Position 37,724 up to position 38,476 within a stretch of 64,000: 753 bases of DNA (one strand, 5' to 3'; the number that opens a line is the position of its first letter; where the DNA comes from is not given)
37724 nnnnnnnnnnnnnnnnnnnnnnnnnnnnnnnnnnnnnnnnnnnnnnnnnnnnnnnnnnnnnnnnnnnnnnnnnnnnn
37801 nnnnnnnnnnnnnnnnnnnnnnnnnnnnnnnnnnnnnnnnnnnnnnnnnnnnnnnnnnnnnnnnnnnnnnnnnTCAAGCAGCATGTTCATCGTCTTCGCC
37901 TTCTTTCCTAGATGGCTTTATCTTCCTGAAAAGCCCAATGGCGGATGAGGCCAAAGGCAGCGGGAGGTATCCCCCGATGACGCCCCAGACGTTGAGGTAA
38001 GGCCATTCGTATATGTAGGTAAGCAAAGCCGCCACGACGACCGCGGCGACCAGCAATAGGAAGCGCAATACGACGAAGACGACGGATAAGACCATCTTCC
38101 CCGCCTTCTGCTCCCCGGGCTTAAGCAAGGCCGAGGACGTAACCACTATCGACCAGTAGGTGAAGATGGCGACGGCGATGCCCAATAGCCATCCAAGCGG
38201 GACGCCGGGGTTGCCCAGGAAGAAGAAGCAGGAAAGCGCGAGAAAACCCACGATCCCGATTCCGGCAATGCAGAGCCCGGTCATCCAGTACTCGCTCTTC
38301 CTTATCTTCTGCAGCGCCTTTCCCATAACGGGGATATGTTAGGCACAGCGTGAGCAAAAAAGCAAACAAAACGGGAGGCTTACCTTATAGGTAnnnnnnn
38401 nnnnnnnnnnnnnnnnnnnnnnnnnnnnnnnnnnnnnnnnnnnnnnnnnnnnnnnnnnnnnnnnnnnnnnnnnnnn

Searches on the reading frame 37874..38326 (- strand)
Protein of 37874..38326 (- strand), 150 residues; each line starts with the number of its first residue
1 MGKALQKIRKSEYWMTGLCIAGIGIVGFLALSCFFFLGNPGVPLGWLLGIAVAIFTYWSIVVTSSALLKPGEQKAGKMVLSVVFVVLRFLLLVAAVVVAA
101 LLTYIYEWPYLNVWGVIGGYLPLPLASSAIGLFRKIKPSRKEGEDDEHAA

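Call 30: search_protein_families(library=pfam, proteins=[window:37874-38326:-], max_evalue=0.00001)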
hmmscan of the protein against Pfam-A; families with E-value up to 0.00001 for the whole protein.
window:37874-38326:- (150 aa): 0 families

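Call 65: search_protein_families(library=ncbifam, proteins=[window:37874-38326:-], max_evalue=0.001)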
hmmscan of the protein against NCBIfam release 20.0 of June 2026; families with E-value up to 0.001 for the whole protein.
window:37874-38326:- (150 aa): 1 family
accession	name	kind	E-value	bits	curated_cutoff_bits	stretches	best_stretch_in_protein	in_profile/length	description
NF033688.1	MG406_fam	hypoth_equivalog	0.00095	19.6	40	0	12-109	7-100/118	MG406 family protein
